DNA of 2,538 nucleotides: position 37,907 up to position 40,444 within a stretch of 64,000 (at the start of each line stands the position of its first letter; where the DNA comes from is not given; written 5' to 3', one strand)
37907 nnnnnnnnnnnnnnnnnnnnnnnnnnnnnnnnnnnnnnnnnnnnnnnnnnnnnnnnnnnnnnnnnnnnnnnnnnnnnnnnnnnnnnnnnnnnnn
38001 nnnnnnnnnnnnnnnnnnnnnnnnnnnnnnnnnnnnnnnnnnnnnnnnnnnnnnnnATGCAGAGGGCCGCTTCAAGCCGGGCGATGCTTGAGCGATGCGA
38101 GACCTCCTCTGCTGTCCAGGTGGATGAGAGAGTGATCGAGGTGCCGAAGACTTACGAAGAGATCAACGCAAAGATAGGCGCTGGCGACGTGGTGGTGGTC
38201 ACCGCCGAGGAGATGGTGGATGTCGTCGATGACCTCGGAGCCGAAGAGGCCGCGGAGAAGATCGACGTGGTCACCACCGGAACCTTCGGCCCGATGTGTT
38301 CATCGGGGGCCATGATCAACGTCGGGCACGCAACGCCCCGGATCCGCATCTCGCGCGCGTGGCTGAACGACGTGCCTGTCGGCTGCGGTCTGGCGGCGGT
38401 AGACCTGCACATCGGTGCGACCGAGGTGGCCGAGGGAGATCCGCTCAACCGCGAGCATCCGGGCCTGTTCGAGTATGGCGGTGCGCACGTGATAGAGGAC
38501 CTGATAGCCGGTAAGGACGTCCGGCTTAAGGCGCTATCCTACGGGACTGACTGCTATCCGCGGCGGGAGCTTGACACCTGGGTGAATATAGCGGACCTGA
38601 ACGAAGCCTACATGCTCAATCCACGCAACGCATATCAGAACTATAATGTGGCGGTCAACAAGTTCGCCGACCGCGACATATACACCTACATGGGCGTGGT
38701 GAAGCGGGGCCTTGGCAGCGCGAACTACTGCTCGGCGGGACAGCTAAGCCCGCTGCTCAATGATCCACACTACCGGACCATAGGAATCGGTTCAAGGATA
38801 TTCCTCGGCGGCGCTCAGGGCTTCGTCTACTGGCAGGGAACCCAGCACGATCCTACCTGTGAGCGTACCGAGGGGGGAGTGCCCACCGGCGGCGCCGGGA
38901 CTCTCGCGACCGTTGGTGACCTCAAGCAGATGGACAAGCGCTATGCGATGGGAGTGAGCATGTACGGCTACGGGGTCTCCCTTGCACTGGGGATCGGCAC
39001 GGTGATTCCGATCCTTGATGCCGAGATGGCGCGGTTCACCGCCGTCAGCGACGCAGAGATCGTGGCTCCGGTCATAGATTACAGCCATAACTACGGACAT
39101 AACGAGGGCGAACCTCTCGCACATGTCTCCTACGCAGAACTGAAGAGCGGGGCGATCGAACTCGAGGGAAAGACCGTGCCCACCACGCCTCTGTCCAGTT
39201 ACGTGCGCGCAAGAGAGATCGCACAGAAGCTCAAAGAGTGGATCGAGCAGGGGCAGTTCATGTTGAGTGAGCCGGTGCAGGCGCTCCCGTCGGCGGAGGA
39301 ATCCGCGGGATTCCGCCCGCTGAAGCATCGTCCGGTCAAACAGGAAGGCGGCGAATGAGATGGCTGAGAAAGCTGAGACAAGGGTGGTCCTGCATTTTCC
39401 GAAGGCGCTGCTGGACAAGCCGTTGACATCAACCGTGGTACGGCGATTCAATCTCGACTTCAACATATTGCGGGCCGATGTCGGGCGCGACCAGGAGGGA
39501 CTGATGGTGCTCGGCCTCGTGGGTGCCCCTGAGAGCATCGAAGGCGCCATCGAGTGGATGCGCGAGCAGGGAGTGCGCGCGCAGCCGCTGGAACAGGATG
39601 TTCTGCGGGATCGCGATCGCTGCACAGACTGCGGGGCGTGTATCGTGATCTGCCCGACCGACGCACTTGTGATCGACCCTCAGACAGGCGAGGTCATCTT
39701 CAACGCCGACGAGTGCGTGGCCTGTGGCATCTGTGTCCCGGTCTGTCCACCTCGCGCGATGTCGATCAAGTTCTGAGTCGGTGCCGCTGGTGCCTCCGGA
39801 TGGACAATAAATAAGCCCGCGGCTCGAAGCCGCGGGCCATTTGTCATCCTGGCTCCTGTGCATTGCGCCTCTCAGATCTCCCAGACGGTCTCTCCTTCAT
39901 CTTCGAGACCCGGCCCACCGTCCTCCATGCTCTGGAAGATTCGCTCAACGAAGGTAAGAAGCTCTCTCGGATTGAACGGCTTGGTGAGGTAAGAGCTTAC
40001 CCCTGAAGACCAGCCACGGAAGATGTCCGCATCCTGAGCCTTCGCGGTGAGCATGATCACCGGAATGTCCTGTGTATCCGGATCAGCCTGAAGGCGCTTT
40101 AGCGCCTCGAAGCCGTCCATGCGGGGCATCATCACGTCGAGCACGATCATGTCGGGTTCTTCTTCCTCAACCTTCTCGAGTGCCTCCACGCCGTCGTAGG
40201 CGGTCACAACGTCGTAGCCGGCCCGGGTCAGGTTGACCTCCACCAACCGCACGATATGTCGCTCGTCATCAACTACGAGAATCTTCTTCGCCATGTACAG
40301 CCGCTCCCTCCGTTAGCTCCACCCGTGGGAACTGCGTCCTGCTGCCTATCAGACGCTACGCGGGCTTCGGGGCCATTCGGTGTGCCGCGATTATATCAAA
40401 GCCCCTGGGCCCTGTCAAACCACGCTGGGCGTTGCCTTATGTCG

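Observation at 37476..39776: Methanogen-type homocysteine biosynthesis pair (COG1900 plus NIL-ferredoxin) behind a promoter and ~250-nt leader with SAM-riboswitch-like fragments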

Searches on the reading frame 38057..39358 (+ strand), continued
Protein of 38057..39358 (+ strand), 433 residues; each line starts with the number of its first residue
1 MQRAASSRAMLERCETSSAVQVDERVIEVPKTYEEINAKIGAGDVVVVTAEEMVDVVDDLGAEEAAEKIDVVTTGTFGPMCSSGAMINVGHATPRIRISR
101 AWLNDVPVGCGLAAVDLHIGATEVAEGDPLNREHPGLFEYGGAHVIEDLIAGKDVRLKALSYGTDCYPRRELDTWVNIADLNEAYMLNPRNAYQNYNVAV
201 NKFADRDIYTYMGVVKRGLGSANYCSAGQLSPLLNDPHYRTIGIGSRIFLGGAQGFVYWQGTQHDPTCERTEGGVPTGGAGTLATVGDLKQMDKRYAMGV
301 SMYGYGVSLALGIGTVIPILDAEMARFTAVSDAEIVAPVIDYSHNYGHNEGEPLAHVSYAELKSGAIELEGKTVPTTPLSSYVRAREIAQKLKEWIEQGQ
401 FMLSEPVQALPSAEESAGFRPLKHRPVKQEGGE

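Call 20: find_encoding_contigs(protein=P0008, flank=3000, max_places=3)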
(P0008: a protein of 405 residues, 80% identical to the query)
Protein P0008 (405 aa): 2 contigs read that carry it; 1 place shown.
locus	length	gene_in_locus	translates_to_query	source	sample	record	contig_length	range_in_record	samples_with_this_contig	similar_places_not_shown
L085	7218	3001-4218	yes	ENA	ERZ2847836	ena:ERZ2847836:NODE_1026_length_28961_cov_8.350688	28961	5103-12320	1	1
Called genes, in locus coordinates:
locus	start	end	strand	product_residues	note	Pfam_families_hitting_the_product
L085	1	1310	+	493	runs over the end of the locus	PF00749:tRNA-synt_1c, PF19269:Anticodon_2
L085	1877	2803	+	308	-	PF00291:PALP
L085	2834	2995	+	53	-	-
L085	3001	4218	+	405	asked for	PF01837:HcyBio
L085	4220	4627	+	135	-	PF09383:NIL, PF12838:Fer4_7 (weak), PF12797:Fer4_2 (weak), PF00037:Fer4, PF13237:Fer4_10, PF14697:Fer4_21, PF12838:Fer4_7, PF13187:Fer4_9, +6 more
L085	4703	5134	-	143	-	PF00072:Response_reg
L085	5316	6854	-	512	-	PF00370:FGGY_N, PF02782:FGGY_C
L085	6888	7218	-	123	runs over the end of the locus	PF04126:Cyclophil_like, PF18050:Cyclophil_like2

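Call 31: find_encoding_contigs(protein=P0014, flank=3000, max_places=3)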
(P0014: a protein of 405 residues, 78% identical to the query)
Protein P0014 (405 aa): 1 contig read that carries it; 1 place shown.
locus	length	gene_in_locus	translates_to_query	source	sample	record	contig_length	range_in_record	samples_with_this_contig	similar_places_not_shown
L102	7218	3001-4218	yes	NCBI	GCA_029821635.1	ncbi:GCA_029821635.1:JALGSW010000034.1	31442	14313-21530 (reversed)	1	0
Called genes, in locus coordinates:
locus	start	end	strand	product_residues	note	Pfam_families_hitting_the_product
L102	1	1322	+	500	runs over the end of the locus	PF00749:tRNA-synt_1c, PF19269:Anticodon_2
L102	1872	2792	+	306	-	PF00291:PALP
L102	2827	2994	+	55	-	-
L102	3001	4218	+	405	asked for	PF01837:HcyBio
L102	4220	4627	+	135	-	PF09383:NIL, PF12838:Fer4_7, PF00037:Fer4, PF12837:Fer4_6 (weak), PF13237:Fer4_10, PF14697:Fer4_21, PF13187:Fer4_9, PF00037:Fer4 (weak), +5 more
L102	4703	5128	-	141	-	PF00072:Response_reg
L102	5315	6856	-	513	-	PF00370:FGGY_N, PF02782:FGGY_C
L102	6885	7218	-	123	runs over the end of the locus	PF04126:Cyclophil_like, PF18050:Cyclophil_like2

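Call 32: find_encoding_contigs(protein=P0015, flank=3000, max_places=3)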
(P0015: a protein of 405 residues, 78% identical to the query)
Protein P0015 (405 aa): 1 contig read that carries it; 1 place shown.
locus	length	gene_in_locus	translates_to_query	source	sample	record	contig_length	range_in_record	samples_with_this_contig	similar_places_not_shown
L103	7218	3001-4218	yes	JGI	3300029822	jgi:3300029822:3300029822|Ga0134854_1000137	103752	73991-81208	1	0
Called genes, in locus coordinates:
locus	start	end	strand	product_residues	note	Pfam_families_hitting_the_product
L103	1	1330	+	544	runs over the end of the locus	PF00749:tRNA-synt_1c, PF19269:Anticodon_2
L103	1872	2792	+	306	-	PF00291:PALP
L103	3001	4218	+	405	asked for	PF01837:HcyBio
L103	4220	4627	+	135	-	PF09383:NIL, PF12838:Fer4_7 (weak), PF00037:Fer4, PF12837:Fer4_6, PF13237:Fer4_10, PF14697:Fer4_21, PF12838:Fer4_7, PF13187:Fer4_9, +6 more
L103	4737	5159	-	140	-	PF00072:Response_reg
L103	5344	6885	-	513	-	PF00370:FGGY_N, PF02782:FGGY_C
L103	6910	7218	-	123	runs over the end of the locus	PF04126:Cyclophil_like, PF18050:Cyclophil_like2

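Call 33: find_encoding_contigs(protein=P0021, flank=3000, max_places=3)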
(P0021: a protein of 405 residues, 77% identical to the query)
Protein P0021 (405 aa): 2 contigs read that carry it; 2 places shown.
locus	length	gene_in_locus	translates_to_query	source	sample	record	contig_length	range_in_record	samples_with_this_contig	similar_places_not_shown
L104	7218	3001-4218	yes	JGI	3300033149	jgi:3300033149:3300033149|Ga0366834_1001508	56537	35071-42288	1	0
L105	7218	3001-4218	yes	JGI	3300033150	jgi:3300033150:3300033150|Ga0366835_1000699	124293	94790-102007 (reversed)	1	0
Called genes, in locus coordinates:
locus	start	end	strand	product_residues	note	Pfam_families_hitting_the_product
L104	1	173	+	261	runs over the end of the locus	PF02775:TPP_enzyme_C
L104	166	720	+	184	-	PF01558:POR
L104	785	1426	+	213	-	-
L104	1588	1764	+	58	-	-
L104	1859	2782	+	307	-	PF00291:PALP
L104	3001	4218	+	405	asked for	PF01837:HcyBio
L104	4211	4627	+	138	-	PF09383:NIL, PF13187:Fer4_9, PF00037:Fer4, PF12837:Fer4_6, PF13237:Fer4_10, PF14697:Fer4_21, PF12838:Fer4_7, PF00037:Fer4, +8 more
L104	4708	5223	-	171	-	PF00072:Response_reg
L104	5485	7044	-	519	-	PF00370:FGGY_N, PF02782:FGGY_C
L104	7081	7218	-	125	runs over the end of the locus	PF04126:Cyclophil_like, PF18050:Cyclophil_like2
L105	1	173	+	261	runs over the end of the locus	PF02775:TPP_enzyme_C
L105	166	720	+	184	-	PF01558:POR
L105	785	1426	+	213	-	-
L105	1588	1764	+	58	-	-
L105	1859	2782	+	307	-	PF00291:PALP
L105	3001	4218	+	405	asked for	PF01837:HcyBio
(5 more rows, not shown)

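Call 52: find_encoding_contigs(protein=P0018, flank=3000, max_places=3)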
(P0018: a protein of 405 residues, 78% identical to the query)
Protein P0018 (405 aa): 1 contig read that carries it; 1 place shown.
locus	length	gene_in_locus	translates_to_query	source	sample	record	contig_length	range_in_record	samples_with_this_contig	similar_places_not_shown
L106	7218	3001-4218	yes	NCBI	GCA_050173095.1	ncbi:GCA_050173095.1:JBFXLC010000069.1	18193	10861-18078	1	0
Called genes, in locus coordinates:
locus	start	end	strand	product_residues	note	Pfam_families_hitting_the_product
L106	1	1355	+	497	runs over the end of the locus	PF00749:tRNA-synt_1c, PF19269:Anticodon_2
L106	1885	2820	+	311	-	PF00291:PALP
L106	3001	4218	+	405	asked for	PF01837:HcyBio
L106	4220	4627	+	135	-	PF09383:NIL, PF12838:Fer4_7, PF00037:Fer4 (weak), PF12837:Fer4_6 (weak), PF13237:Fer4_10, PF14697:Fer4_21, PF13187:Fer4_9, PF00037:Fer4, +6 more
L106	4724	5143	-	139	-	PF00072:Response_reg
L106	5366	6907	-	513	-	PF00370:FGGY_N, PF02782:FGGY_C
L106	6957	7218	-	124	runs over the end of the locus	PF04126:Cyclophil_like, PF18050:Cyclophil_like2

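Call 53: find_encoding_contigs(protein=P0020, flank=3000, max_places=3)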
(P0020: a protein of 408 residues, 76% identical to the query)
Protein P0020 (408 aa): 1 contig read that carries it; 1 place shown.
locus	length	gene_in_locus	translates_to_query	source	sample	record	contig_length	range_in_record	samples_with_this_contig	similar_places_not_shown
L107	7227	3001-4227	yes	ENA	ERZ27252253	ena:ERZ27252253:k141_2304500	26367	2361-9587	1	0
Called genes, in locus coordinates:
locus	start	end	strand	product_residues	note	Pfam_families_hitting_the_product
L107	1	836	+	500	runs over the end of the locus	PF00749:tRNA-synt_1c, PF19269:Anticodon_2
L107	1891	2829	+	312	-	PF00291:PALP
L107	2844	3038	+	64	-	-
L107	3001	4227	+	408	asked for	PF01837:HcyBio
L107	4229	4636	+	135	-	PF09383:NIL, PF12838:Fer4_7, PF13187:Fer4_9, PF14697:Fer4_21, PF12797:Fer4_2 (weak), PF00037:Fer4, PF12837:Fer4_6 (weak), PF13237:Fer4_10, +5 more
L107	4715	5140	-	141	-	PF00072:Response_reg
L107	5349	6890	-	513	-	PF00370:FGGY_N, PF02782:FGGY_C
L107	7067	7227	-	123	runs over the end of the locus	PF04126:Cyclophil_like, PF18050:Cyclophil_like2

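Call 54: find_encoding_contigs(protein=P0026, flank=3000, max_places=3)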
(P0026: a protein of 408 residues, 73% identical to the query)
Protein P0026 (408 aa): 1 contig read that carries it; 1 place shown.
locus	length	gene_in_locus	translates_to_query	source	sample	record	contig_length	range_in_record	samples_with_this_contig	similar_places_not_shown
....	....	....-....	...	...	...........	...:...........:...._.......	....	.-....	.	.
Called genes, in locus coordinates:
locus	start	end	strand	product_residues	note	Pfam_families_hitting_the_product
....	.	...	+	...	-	?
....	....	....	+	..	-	-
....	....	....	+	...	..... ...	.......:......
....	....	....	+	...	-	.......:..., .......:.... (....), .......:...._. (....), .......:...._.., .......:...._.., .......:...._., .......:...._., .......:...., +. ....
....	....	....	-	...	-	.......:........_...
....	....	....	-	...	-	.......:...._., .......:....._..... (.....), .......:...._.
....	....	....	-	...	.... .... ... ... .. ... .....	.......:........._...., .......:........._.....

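Call 66: search_protein_families(library=ncbifam, proteins=[L082:1881-2801:+, window:38141-39358:+], max_evalue=0.00001)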
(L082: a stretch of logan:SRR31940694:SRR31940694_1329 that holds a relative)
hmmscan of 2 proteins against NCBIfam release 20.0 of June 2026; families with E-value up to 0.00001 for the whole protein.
L082:1881-2801:+ (306 aa): 35 families (the best 25 are shown)
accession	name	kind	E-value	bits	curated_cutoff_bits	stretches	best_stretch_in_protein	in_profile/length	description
TIGR01139.1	cysK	equivalog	5.5e-128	426.4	350.95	1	7-304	1-298/298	cysteine synthase A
TIGR01136.1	cysKM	subfamily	4.7e-124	413.6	344.15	1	7-304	1-299/299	cysteine synthase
TIGR01137.1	cysta_beta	equivalog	9.8e-94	314.6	510.25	1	5-301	3-308/457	cystathionine beta-synthase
NF007989.0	PRK10717.1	equivalog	4.1e-91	305.5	387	1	1-303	2-317/334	cysteine synthase A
NF008735.0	PRK11761.1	equivalog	1.3e-86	290.5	413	1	6-305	5-295/296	cysteine synthase CysM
TIGR01138.1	cysM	equivalog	5.2e-85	285.5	394.2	1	7-304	2-290/290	cysteine synthase B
TIGR03945.1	PLP_SbnA_fam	equivalog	2.2e-66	224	349.95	1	7-301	1-297/304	2,3-diaminopropionate biosynthesis protein SbnA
NF053679.1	CysteaSynCapA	equivalog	1.4e-61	208.1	600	1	2-300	5-316/329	cysteate synthase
NF005292.0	PRK06815.1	equivalog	4.7e-22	78.4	371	1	8-290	16-302/320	threonine/serine dehydratase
NF006094.0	PRK08246.1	subfamily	3.2e-21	76.1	331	1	6-210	16-207/310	serine/threonine dehydratase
NF052478.1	CystDsulMYC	equivalog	1.1e-19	70.9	600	1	35-301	44-323/354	L-cysteine desulfhydrase Cds1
TIGR01124.1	ilvA_2Cterm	equivalog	8.5e-18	64.2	411.3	1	9-210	13-208/499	threonine ammonia-lyase, biosynthetic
NF045641.2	BHydaspDhtseBhcB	equivalog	1e-16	61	550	1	7-205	14-205/312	beta-hydroxyaspartate dehydratase BhcB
NF009130.0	PRK12483.1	subfamily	1.5e-16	60.1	801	1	13-210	37-228/521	threonine ammonia-lyase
TIGR01127.1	ilvA_1Cterm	equivalog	1.6e-16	60.3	378.75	1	14-207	1-187/380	threonine ammonia-lyase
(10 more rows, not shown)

window:38141-39358:+ (405 aa): 1 family
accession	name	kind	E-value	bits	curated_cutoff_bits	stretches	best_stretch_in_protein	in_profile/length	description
TIGR03287.1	methan_mark_16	hypoth_equivalog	5.1e-35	120.7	363.95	1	19-316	1-277/391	methanogenesis marker 16 metalloprotein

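Call 72: find_homologous_proteins(query=A8, max_evalue=10)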
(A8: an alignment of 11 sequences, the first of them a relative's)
Query A8 (11 sequences) (58 aa, profile of the alignment): 3 proteins with E <= 10 among 642 candidates.
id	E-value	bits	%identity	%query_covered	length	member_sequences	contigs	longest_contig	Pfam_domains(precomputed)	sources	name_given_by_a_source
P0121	2.9e-8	51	100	100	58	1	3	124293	-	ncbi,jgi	-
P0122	4.2e-6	44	-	-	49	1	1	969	-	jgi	-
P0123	2.5e-5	42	47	33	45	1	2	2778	-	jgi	-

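Call 74: find_encoding_contigs(protein=P0122, flank=1000, max_places=3)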
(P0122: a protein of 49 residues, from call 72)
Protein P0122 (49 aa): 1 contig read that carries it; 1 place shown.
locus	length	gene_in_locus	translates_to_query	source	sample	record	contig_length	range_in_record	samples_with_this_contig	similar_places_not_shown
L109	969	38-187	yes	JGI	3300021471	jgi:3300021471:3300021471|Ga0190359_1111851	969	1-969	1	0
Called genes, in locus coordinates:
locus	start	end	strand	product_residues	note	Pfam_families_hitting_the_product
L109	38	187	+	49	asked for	-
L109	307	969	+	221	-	?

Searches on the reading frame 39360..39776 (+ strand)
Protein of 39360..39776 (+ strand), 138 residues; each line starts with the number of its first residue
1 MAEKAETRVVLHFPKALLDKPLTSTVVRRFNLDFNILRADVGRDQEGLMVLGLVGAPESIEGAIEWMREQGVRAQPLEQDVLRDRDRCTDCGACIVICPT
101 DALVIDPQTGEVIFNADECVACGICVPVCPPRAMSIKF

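Call 5: search_protein_families(library=pfam, proteins=[window:39360-39776:+], max_evalue=0.01)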
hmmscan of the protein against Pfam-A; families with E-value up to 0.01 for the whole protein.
window:39360-39776:+ (138 aa): 16 families
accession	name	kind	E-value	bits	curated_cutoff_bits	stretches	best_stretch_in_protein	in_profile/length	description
PF09383.16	NIL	-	1.1e-15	57.6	24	1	8-73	2-70/73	NIL domain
PF00037.32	Fer4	-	5.8e-14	51.7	21.1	2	84-103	4-23/24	4Fe-4S binding domain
PF12797.12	Fer4_2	-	7e-11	41.8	24.5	2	81-100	3-22/22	4Fe-4S binding domain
PF12838.12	Fer4_7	-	1.3e-10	42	27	1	87-132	1-51/52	4Fe-4S dicluster domain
PF12837.12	Fer4_6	-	2.3e-10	40.3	25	2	83-103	4-24/24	4Fe-4S binding domain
PF14697.11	Fer4_21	-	1.5e-09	38.3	35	1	84-131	4-53/59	4Fe-4S dicluster domain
PF13237.11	Fer4_10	-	3.1e-09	37.1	25.5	1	81-130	2-53/53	4Fe-4S dicluster domain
PF13187.11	Fer4_9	-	1.8e-08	34.7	27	1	87-133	1-51/52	4Fe-4S dicluster domain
PF12800.12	Fer4_4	-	8.1e-07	29.3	24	1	86-100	2-16/17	4Fe-4S binding domain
PF13484.11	Fer4_16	-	2.1e-06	28.8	30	1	87-106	1-20/66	4Fe-4S double cluster binding domain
PF13183.11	Fer4_8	-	3.9e-06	27.8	27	1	82-100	48-66/68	4Fe-4S dicluster domain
PF13534.11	Fer4_17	-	1.3e-05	26.1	22.2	0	83-101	41-59/61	4Fe-4S dicluster domain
PF25160.1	LdpA_Fe-S-bd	-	6e-05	23.2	27.6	1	93-133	8-42/49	LdpA Fe-S cluster-binding domain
PF12798.12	Fer4_3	-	0.00017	22.6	27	1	88-102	1-15/15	4Fe-4S binding domain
PF13247.11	Fer4_11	-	0.0016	19.1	26.2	1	86-133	8-58/100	4Fe-4S dicluster domain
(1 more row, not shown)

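Call 66: search_protein_families(library=ncbifam, proteins=[window:39360-39776:+], max_evalue=0.00001)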
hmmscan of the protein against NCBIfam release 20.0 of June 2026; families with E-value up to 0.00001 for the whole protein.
window:39360-39776:+ (138 aa): 52 families (the best 25 are shown)
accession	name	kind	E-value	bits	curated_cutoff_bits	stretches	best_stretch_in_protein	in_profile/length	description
NF042909.1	FMH_DH_FwdF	exception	7.9e-12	44.9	375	1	77-136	216-276/336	tungsten-dependent formylmethanofuran dehydrogenase subunit FwdF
NF043039.1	HgcAB_like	equivalog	2.4e-11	43.9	285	1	74-134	288-349/350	HgcAB-like fusion protein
NF045790.1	OxalOxreddelta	equivalog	7.3e-10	38.5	230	1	81-134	255-306/316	oxalate oxidoreductase subunit delta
NF040684.1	PorD_Arch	equivalog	1.3e-09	38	120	1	84-135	30-80/85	pyruvate synthase subunit PorD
NF043069.1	T4HPD_activ_SAM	equivalog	1.3e-09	37.8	425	1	74-134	39-97/299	trans-4-hydroxy-L-proline dehydratase activase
TIGR02179.1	PorD_KorD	subfamily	1.8e-09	37.5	60.05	1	84-135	23-73/78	2-oxoacid:acceptor oxidoreductase, delta subunit, pyruvate/2-ketoisovalerate family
NF040864.1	HgcB_ferredoxin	equivalog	2.6e-09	36.8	99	1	78-110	36-68/93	mercury methylation ferredoxin HgcB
TIGR01944.1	rnfB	subfamily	2.8e-09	36.8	68.7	1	80-136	107-162/190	RnfABCDGE type electron transport complex subunit B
NF058577.1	FdxA_fam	equivalog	3.7e-09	36.6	65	1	86-133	7-52/52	4Fe-4S ferredoxin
NF038196.1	ferrodoxin_EFR1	subfamily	4.3e-09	36.8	75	1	79-136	177-231/242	EFR1 family ferrodoxin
NF006221.0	PRK08348.1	subfamily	5.3e-09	35.9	124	1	81-135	39-93/136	NADH-plastoquinone oxidoreductase subunit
TIGR00402.1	napF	equivalog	1.1e-08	35.1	102.2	1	86-135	35-85/149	ferredoxin-type protein NapF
TIGR03149.1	cyt_nit_nrfC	equivalog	1.5e-08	34.2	377.6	1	85-133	91-141/225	cytochrome c nitrite reductase Fe-S protein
TIGR04395.1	cutC_activ_rSAM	equivalog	2e-08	33.9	360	1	77-136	45-105/309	choline TMA-lyase-activating enzyme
TIGR04041.1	activase_YjjW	hypoth_equivalog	2.9e-08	33.5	250.2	1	86-133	41-86/276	YjjW family glycine radical enzyme activase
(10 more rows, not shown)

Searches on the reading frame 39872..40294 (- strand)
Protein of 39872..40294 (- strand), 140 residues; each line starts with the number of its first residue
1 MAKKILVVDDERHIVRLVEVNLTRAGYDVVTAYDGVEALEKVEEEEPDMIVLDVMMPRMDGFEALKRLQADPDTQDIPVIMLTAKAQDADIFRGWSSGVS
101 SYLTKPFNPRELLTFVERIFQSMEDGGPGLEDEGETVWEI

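Call 5: search_protein_families(library=pfam, proteins=[window:39872-40294:-], max_evalue=0.01)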
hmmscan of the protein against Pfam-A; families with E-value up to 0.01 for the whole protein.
window:39872-40294:- (140 aa): 2 families
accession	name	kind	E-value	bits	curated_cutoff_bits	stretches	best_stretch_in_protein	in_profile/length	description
PF00072.30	Response_reg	-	4.6e-32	110.9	30.2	1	5-116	1-110/111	Response regulator receiver domain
PF02310.24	B12-binding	-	0.0013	18.9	32.1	1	22-81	24-86/121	B12 binding domain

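Call 66: search_protein_families(library=ncbifam, proteins=[window:39872-40294:-], max_evalue=0.00001)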
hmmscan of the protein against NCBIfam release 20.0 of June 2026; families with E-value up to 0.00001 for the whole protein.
window:39872-40294:- (140 aa): 95 families (the best 25 are shown)
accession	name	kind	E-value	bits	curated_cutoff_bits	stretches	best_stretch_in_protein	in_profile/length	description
NF007135.0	PRK09581.1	equivalog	1.7e-35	122.7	474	1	1-116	1-116/457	PleD family two-component system response regulator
TIGR02154.1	PhoB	equivalog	9.9e-35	119.9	296.2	1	1-121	1-121/226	phosphate regulon transcriptional regulator PhoB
NF045944.1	ResRegRpaBCyano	equivalog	3.1e-34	118.3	330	1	6-125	1-117/229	response regulator transcription factor RpaB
NF040534.1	resp_reg_YycF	equivalog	7.2e-34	117.1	340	1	3-117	1-112/231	response regulator YycF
NF033117.2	vanR_ACDEGLN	exception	1.1e-30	106.9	350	1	5-117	1-110/226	VanR-ABDEGLN family response regulator transcription factor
NF040689.1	MtrAB_MtrA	equivalog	3.6e-29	101.7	300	1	5-120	1-113/219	MtrAB system response regulator MtrA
NF053854.1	RespRegPhoBBctds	equivalog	1e-28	100.2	270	1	5-122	1-117/225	two-component system response regulator PhoB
NF007005.1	PRK09468.1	equivalog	2.1e-28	99.3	331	1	2-130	3-129/237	osmolarity response regulator transcription factor OmpR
NF000403.1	vanR-C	exception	4e-28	98.5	480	1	1-117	1-114/231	vancomycin resistance response regulator transcription factor VanR-C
NF033120.0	vanR_FM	exception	5.9e-28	98.1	460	1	4-117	5-115/231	vancomycin resistance response regulator transcription factor, VanR-F/VanR-M family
NF000404.1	vanR-D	exception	1.2e-26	93.7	500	1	1-135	1-132/232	vancomycin resistance response regulator transcription factor VanR-D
NF007546.0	PRK10161.1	equivalog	4.3e-26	91.9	471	1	1-120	1-120/229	phosphate response regulator transcription factor PhoB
NF008199.0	PRK10955.1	equivalog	4.6e-26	92.2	341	1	3-120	2-115/232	envelope stress response regulator transcription factor CpxR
NF041733.1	resp_reg_CseB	equivalog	1.8e-25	89.7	350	1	4-117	2-112/228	two-component system response regulator CseB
NF008296.0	PRK11083.1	equivalog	4.2e-24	85.2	273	1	2-123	3-121/228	two-component system response regulator CreB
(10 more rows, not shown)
